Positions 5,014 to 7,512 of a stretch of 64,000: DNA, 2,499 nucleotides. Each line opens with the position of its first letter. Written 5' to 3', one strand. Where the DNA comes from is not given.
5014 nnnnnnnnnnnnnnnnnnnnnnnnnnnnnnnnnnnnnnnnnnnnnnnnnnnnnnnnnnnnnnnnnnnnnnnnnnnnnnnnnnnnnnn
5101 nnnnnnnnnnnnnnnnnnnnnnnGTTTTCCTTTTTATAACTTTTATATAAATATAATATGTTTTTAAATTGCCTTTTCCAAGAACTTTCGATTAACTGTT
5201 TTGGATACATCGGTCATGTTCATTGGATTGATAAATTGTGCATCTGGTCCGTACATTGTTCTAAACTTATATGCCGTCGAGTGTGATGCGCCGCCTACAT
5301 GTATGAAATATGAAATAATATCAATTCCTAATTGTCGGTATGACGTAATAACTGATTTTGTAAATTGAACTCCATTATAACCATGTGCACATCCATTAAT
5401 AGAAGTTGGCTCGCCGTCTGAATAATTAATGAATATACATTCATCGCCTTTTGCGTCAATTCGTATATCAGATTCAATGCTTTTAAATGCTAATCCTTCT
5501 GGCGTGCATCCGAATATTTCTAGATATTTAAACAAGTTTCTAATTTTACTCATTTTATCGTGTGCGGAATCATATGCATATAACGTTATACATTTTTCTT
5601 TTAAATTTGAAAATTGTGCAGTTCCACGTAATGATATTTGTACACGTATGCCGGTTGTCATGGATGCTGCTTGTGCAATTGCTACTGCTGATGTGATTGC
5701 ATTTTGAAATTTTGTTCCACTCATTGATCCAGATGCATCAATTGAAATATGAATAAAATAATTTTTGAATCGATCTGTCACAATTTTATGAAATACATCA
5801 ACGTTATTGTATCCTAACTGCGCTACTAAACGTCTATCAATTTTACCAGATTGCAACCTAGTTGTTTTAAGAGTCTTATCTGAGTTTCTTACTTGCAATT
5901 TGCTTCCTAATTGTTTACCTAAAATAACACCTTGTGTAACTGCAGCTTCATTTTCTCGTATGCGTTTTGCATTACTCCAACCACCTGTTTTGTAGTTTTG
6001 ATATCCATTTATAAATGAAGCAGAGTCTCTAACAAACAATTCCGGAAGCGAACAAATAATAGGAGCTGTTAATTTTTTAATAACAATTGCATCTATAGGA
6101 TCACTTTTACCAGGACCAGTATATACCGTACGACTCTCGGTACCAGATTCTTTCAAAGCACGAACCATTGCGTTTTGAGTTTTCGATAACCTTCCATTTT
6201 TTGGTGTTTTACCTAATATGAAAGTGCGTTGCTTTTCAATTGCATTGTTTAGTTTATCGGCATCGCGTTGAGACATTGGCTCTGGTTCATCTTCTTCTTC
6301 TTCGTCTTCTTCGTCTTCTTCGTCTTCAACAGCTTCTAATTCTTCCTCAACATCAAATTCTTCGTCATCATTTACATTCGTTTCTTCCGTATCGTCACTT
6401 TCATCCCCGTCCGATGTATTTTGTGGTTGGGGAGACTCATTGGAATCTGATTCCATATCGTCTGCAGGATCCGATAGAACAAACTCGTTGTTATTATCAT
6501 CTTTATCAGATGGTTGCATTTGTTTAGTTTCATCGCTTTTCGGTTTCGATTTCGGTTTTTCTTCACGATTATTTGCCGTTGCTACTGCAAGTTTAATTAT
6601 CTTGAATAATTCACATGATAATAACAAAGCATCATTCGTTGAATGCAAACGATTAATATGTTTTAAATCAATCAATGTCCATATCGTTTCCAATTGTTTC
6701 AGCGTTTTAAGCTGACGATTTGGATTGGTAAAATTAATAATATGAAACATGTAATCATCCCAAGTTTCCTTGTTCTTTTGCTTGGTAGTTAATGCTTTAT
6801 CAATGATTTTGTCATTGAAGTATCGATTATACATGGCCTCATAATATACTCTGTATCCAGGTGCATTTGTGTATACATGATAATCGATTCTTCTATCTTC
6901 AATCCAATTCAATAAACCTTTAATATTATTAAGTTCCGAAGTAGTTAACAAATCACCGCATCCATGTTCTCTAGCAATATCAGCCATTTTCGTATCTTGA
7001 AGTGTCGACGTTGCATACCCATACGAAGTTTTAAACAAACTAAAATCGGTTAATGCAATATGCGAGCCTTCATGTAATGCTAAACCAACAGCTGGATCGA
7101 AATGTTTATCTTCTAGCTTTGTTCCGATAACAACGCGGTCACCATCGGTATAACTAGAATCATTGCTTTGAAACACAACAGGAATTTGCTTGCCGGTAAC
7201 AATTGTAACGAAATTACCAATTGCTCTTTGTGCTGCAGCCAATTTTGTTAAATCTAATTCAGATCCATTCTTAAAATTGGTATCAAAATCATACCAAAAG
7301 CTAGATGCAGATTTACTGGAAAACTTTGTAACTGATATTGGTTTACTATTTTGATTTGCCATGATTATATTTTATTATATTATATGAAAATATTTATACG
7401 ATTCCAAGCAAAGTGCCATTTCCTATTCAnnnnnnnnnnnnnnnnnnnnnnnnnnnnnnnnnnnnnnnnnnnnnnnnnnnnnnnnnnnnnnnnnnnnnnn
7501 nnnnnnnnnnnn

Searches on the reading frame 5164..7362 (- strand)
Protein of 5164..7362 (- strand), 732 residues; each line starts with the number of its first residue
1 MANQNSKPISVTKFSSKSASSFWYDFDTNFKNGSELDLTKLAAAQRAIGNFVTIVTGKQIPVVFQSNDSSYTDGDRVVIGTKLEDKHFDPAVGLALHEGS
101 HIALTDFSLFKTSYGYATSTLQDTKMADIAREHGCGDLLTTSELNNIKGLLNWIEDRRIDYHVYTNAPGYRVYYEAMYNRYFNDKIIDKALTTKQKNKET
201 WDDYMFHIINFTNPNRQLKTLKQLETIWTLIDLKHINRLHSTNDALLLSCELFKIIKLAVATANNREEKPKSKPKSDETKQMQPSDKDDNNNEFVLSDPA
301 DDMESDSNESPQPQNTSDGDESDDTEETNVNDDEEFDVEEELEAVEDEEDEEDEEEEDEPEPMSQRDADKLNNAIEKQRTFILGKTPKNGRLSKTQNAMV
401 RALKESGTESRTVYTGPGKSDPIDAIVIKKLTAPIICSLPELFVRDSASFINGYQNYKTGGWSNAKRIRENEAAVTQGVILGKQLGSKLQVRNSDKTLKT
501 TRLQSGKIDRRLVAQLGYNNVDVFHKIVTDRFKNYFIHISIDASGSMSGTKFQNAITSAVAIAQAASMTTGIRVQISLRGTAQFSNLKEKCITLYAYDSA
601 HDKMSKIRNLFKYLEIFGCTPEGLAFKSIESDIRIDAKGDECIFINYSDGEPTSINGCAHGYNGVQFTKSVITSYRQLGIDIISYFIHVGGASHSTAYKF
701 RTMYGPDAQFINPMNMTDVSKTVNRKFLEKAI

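Call 56: search_protein_families(library=pfam, proteins=[window:5164-7362:-], max_evalue=0.01)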
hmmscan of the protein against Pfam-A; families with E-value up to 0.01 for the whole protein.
window:5164-7362:- (732 aa): 1 family
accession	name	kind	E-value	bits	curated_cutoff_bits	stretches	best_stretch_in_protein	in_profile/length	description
PF11775.14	CobT_C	-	0.00042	20.5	21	1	524-576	2-53/220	Cobalamin biosynthesis protein CobT VWA domain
